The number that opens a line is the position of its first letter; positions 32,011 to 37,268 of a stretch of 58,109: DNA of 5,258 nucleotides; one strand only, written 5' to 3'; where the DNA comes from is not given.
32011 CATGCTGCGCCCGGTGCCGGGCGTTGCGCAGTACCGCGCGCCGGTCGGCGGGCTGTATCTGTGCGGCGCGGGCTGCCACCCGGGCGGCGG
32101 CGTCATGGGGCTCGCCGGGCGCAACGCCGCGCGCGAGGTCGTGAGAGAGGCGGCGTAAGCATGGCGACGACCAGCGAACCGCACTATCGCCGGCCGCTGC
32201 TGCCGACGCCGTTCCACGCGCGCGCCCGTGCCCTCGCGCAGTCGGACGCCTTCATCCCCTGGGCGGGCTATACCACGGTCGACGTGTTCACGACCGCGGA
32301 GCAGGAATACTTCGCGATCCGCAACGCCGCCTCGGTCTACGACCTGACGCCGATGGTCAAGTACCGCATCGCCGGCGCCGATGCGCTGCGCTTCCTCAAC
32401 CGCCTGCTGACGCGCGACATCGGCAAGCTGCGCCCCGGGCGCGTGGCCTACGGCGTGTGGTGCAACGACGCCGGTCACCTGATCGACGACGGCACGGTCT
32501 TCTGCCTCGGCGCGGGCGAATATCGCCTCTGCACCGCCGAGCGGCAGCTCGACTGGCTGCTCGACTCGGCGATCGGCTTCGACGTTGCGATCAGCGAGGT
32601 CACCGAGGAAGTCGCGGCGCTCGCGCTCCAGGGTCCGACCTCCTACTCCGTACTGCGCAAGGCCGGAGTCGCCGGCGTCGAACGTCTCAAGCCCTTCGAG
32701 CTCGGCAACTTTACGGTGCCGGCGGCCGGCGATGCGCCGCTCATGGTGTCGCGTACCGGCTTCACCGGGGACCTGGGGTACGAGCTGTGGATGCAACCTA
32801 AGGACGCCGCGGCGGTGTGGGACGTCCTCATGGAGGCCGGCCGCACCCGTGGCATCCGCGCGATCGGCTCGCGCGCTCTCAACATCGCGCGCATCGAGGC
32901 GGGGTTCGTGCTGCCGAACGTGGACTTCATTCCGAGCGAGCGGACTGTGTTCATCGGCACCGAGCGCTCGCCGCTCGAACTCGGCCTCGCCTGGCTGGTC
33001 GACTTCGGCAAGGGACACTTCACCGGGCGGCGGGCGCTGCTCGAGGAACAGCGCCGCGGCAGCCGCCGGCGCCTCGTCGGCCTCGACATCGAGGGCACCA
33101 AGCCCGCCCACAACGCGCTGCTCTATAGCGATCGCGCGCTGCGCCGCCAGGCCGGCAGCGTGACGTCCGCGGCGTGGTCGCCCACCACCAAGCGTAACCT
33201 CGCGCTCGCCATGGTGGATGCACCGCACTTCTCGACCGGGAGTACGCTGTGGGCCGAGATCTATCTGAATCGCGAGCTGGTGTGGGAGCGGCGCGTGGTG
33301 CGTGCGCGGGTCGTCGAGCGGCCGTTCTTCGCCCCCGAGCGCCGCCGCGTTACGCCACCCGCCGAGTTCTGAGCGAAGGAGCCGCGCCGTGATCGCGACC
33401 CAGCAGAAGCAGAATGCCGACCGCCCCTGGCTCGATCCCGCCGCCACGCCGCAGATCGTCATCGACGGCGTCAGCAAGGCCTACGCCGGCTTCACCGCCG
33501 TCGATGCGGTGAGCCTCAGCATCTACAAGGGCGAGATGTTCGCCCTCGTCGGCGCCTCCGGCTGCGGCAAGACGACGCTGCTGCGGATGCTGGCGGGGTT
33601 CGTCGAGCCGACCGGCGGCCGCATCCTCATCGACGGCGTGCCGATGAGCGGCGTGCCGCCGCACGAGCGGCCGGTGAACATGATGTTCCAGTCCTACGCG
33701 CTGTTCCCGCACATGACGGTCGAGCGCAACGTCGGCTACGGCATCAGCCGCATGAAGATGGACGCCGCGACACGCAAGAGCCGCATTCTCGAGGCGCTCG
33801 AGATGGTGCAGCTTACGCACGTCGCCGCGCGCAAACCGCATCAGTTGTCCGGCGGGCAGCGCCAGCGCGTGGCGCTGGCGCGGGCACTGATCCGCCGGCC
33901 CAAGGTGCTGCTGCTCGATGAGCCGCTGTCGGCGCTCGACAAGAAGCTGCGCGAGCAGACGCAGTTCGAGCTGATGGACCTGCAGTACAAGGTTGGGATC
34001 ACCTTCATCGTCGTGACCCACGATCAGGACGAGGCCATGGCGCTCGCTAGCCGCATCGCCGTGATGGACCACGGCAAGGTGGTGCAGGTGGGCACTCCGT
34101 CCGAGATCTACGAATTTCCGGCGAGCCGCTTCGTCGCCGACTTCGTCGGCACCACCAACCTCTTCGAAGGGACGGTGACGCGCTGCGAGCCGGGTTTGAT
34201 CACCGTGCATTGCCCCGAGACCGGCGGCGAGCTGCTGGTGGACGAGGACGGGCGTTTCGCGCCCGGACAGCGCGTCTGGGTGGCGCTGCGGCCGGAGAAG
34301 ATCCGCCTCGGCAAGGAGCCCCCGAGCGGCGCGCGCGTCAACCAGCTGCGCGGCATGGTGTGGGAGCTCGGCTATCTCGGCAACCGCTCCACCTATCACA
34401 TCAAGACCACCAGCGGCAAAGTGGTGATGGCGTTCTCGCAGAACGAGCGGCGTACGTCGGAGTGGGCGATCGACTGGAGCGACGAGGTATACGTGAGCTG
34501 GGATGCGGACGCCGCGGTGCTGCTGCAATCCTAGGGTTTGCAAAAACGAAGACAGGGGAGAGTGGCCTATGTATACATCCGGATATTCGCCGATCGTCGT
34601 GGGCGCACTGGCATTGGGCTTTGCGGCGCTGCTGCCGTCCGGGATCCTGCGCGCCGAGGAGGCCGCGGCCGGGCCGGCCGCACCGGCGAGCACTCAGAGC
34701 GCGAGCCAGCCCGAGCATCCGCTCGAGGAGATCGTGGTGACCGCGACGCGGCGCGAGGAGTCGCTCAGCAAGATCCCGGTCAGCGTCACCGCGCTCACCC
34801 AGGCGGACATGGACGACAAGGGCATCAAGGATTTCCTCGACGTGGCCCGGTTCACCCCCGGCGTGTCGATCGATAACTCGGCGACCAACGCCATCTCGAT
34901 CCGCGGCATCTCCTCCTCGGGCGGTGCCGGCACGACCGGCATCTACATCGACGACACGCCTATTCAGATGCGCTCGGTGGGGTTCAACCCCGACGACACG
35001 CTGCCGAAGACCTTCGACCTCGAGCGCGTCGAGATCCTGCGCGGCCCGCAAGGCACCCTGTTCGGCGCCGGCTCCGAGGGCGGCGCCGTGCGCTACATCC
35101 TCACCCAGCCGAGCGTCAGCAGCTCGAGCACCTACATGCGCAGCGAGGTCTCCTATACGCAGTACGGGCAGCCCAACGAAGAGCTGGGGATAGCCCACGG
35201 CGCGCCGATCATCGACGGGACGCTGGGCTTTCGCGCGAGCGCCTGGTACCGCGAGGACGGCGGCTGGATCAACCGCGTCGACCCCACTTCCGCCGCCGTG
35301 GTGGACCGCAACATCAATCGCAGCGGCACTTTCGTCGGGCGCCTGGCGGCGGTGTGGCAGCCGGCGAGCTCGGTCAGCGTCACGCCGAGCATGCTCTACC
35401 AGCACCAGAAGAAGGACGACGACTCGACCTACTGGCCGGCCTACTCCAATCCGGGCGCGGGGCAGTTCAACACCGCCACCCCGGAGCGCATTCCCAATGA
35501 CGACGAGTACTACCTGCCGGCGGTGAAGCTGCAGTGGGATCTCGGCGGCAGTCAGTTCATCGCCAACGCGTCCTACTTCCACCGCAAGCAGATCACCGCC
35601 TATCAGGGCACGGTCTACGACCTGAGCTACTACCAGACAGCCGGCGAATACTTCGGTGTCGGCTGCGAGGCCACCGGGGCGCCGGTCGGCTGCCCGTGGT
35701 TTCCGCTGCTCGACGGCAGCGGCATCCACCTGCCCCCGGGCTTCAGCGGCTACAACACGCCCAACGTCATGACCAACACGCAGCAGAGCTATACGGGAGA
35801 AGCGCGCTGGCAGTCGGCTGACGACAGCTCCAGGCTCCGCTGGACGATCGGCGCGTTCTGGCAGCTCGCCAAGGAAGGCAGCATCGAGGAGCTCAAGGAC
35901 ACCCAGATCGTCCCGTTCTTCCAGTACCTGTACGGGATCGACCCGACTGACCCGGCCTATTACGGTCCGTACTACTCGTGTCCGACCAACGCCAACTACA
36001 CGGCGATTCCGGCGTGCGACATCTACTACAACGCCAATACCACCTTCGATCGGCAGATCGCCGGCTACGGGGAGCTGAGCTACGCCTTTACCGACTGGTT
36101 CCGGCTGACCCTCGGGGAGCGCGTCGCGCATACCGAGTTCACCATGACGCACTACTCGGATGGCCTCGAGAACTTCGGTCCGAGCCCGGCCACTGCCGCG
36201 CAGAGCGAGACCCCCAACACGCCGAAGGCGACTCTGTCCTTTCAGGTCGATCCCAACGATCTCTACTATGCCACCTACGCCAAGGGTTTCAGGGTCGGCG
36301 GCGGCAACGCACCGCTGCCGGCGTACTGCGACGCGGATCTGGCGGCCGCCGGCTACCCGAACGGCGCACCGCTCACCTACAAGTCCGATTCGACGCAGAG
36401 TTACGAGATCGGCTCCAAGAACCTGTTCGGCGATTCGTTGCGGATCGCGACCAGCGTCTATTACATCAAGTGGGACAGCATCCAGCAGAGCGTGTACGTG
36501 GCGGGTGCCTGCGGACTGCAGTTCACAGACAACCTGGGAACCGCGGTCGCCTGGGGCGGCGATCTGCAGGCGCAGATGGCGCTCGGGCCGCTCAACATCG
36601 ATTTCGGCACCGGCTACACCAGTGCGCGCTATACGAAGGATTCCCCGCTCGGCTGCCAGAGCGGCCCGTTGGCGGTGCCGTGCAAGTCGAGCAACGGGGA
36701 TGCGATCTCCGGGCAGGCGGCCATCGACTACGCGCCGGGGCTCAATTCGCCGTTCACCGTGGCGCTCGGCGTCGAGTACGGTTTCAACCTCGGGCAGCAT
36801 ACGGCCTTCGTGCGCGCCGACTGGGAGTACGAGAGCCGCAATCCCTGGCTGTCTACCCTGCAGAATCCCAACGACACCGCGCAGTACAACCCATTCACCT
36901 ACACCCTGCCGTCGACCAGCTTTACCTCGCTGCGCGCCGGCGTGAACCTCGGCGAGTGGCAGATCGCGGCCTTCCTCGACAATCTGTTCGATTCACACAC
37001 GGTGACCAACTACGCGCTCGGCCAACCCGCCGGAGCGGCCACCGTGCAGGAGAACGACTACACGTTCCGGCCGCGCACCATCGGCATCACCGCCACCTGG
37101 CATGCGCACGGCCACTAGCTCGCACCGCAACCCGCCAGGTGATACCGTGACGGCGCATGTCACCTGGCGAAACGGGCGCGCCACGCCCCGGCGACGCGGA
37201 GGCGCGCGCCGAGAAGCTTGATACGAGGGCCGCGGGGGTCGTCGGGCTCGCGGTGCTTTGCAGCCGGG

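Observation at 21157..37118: Candidate undescribed amine-catabolic system: one Pot-type ABC importer split over three operons of oxidative and demethylating enzymes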

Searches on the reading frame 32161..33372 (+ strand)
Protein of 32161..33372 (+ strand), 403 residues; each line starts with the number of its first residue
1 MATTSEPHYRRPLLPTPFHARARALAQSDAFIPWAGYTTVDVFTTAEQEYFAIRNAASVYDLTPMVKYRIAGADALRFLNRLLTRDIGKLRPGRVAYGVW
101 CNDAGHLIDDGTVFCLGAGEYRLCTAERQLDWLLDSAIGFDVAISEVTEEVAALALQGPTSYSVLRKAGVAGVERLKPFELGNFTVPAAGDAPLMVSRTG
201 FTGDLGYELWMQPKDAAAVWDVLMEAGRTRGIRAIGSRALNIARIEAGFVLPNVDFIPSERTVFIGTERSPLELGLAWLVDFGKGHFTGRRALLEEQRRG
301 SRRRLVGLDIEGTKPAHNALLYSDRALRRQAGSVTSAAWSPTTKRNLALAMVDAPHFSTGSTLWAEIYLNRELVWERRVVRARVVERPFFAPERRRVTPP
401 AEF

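Call 10: search_protein_families(library=ncbifam, proteins=[window:32161-33372:+], max_evalue=0.00001)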
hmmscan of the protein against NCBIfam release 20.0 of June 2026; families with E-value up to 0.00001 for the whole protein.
window:32161-33372:+ (403 aa): 8 families
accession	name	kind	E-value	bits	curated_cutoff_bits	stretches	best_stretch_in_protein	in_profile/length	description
NF053776.1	TmaoDeMthMsil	equivalog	6.5e-78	263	1100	1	16-397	388-761/763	trimethylamine N-oxide demethylase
NF001567.0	PRK00389.1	subfamily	4.4e-64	216.7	300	1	16-392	6-355/359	glycine cleavage system aminomethyltransferase GcvT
TIGR00528.1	gcvT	equivalog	2.8e-48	164.7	235.85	1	27-367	13-345/362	glycine cleavage system aminomethyltransferase GcvT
TIGR01372.1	soxA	subfamily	1.8e-44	151.8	1164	1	44-396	644-993/996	sarcosine oxidase subunit alpha family protein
NF010093.0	PRK13579.1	equivalog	2.2e-38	132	459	1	26-369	20-351/371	glycine cleavage system aminomethyltransferase GcvT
NF009133.0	PRK12486.1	equivalog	1.1e-35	123.3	410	1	40-367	38-354/369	dimethylsulfoniopropionate demethylase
NF047885.1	VanMgalDeMLigM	equivalog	1.4e-19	70.4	580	1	43-251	32-252/461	vanillate/3-O-methylgallate O-demethylase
NF047633.1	SyrngDmethDesA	equivalog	1.7e-17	63.1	800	1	43-250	33-250/453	syringate O-demethylase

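Call 11: search_protein_families(library=pfam, proteins=[window:32161-33372:+], max_evalue=0.00001)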
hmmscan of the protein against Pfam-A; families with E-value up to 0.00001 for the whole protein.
window:32161-33372:+ (403 aa): 2 families
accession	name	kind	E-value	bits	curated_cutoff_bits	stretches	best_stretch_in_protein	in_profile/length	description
PF01571.26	GCV_T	-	5e-57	193.5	25.6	1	24-278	5-254/255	Aminomethyltransferase folate-binding domain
PF08669.17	GCV_T_C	-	1e-13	51.4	25.9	1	303-390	1-79/80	Glycine cleavage T-protein C-terminal barrel domain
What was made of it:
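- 32161..33372 (+): Stand-alone GcvT-like folate-binding protein. Pfam GCV_T plus GCV_T_C (call 11).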

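Call 69: search_solved_structures(query=window:32161-33372:+, max_evalue=1e-15)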
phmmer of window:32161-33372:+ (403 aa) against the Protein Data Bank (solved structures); distinct sequences matched with E-value up to 1e-15: 18.
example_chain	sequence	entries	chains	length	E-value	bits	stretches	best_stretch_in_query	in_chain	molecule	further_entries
9q5a_A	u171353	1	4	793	2.8e-54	188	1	15-396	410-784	Trimethylamine N-oxide Demethylase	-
9q59_A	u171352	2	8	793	2.8e-54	188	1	15-396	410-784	trimethylamine N-oxide demethylase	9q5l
1yx2_A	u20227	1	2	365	8.9e-47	163.3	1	32-390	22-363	Aminomethyltransferase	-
1woo_A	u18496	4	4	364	3.2e-44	154.9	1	31-394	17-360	Aminomethyltransferase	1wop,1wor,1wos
5l46_A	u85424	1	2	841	9.2e-28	100.7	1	42-364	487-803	Dimethylglycine dehydrogenase, mitochondrial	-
4p9s_A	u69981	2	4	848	2.7e-27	99.2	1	42-364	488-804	Dimethylglycine dehydrogenase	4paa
4pab_A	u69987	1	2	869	6.1e-27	98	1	42-364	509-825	Dimethylglycine dehydrogenase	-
1vlo_A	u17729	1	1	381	8.3e-27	97.6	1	46-354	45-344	Aminomethyltransferase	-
3a8i_A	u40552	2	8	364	8.3e-27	97.6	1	47-354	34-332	Aminomethyltransferase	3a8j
3a8k_A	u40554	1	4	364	4.1e-26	95.3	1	47-354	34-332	Aminomethyltransferase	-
2gag_A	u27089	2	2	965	1.6e-25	93.3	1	33-355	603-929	heterotetrameric sarcosine oxidase alpha-subunit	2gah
1v5v_A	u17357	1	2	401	2.1e-25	92.9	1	34-371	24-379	aminomethyltransferase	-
1vrq_A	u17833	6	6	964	2e-24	89.7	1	48-354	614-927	Sarcosine oxidase alpha subunit | Subunit alpha of sarcosine oxidase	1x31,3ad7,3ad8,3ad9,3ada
1wsr_A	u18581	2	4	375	2.4e-23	86.1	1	25-372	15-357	Aminomethyltransferase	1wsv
1pj5_A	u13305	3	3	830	7.6e-23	84.5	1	39-394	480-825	N,N-dimethylglycine oxidase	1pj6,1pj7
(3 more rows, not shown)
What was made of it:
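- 32161..33372 (+): The best PDB match is the TMAO demethylase C-terminal domain at 2.8e-54, followed by T-proteins, DMGDH, SoxA and DMGO (call 69).
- C1 capture: the GcvT-like protein is closest to the folate module of TMAO demethylase, and then to DMGDH, SoxA and DMGO (calls 10, 69). The design of a flavoprotein plus a GcvT module is that of dimethylglycine and sarcosine oxidases (call 69).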

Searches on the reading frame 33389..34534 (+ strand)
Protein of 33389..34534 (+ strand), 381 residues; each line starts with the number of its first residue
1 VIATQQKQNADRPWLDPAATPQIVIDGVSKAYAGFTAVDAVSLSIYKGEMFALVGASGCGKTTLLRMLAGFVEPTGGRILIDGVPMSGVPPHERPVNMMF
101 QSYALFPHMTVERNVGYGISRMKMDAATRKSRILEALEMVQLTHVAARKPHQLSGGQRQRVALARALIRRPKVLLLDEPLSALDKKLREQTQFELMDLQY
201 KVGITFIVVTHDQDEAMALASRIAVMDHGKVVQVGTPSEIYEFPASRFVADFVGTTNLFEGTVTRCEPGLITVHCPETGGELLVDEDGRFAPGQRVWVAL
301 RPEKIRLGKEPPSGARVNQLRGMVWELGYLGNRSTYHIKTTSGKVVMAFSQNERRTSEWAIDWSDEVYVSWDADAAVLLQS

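Call 12: search_protein_families(library=ncbifam, proteins=[window:33389-34534:+], max_evalue=1e-10)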
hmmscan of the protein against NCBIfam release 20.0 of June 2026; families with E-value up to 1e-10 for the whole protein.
window:33389-34534:+ (381 aa): 177 families (the best 25 are shown)
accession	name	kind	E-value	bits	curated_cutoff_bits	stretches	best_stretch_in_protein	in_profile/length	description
NF008621.0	PRK11607.1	equivalog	1.1e-135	452.3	613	1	17-380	14-376/377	putrescine ABC transporter ATP-binding subunit PotG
TIGR01187.1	potA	subfamily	2e-116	388.6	355.6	1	53-378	1-324/325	polyamine ABC transporter ATP-binding protein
NF006987.0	PRK09452.1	equivalog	4.6e-110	367.8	482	1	20-379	15-372/378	spermidine/putrescine ABC transporter ATP-binding protein PotA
TIGR03265.1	PhnT2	equivalog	3.2e-106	355.5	457.7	1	21-370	3-343/353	putative 2-aminoethylphosphonate ABC transporter ATP-binding protein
NF008653.0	PRK11650.1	subfamily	4.9e-93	312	432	1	22-359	3-333/357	sn-glycerol-3-phosphate ABC transporter ATP-binding protein UgpC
NF043075.1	MMSYN1_0197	equivalog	3.3e-92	309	550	1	24-351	4-319/341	spermidine/putrescine ABC transporter ATP-binding protein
TIGR03258.1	PhnT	equivalog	5.4e-90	302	499.15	1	19-379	5-357/359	2-aminoethylphosphonate ABC transport system ATP-binding subunit PhnT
NF008233.0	PRK11000.1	equivalog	5.4e-83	278.8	568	1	23-355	4-333/369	maltose/maltodextrin ABC transporter ATP-binding protein MalK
NF008513.0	PRK11432.1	equivalog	1.2e-82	277.7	496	1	23-346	7-319/351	ferric ABC transporter ATP-binding protein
NF040840.2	tungstate_WtpC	equivalog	3e-81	273.4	440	1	23-376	2-344/347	tungstate ABC transporter ATP-binding protein WtpC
TIGR00968.1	3a0106s01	subfamily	3.9e-81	272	342.75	1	23-257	1-235/237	sulfate ABC transporter ATP-binding protein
NF040933.2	ABC_arch_GlcV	equivalog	1.6e-77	260.8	450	1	23-339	3-322/357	glucose ABC transporter ATP-binding protein GlcV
TIGR01186.1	proV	subfamily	6.7e-75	252.5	326.6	1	35-259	6-236/363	betaine/proline/choline family ABC transporter ATP-binding protein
NF008105.0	PRK10851.1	equivalog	6.1e-73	245.6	502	1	23-265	3-249/362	sulfate/thiosulfate ABC transporter ATP-binding protein CysA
TIGR03415.1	ABC_choXWV_ATP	equivalog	1.1e-59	202.3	483.75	1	36-257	38-269/382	choline ABC transporter ATP-binding protein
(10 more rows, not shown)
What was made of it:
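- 33389..34534 (+): PotG-like ABC ATPase with a TOBE domain. PotG model 452 bits against a cut-off of 613; potA subfamily 389 bits against 356 (call 12).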

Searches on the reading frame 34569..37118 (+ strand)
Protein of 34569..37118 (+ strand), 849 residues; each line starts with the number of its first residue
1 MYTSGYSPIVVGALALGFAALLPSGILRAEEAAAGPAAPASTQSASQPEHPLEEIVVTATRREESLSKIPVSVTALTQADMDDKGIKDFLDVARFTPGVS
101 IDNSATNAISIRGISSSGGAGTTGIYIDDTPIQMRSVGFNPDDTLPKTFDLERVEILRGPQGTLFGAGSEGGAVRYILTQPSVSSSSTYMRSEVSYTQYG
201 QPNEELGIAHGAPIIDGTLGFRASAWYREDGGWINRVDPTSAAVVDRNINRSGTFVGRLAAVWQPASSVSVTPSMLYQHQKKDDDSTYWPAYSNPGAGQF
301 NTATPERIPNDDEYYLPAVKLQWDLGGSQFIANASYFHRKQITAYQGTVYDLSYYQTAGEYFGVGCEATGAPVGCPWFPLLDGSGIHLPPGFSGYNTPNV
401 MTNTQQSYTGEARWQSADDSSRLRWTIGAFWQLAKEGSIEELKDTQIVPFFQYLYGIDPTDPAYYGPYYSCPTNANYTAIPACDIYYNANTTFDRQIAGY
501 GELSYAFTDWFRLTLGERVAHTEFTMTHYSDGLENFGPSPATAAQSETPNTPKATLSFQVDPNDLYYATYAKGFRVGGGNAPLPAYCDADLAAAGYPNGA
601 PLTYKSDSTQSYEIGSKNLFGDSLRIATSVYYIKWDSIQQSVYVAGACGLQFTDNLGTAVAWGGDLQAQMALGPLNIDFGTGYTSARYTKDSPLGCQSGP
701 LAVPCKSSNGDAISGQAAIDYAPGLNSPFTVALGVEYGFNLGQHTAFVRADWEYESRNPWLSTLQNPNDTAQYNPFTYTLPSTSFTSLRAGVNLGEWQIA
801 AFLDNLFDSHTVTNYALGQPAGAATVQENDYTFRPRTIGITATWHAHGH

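Call 12: search_protein_families(library=ncbifam, proteins=[window:34569-37118:+], max_evalue=1e-10)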
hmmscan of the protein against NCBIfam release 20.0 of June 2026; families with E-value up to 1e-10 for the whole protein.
window:34569-37118:+ (849 aa): 9 families
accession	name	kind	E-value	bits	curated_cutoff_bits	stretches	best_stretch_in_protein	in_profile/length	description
TIGR01783.1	TonB-siderophor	subfamily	8.2e-20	71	223.5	1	68-326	1-243/649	TonB-dependent siderophore receptor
TIGR01785.1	TonB-hemin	subfamily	8.3e-17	60.9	316.85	1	52-176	1-126/677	TonB-dependent heme/hemoglobin receptor family protein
NF007478.2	PRK10064.1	equivalog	1.1e-15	56.9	745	1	52-286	30-266/663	catecholate siderophore receptor CirA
NF010010.0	PRK13483.1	equivalog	2.4e-15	55.6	927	1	39-180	20-163/660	ligand-gated channel protein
NF007465.0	PRK10044.1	equivalog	1.1e-14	53.6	803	1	18-182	27-190/726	ferrichrome porin FhuA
NF010038.0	PRK13513.1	equivalog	7.5e-14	51.2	942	1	42-225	25-212/659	ligand-gated channel protein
NF010651.0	PRK14050.1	equivalog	9.1e-14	50.5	884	1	52-200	58-204/730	TonB-dependent siderophore receptor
TIGR01779.1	TonB-B12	equivalog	8e-13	47.8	599.7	1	43-283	19-250/614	TonB-dependent vitamin B12 receptor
TIGR01786.1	TonB-hemlactrns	subfamily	1.7e-12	46.5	323.75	0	54-176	2-131/719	TonB-dependent hemoglobin/transferrin/lactoferrin family receptor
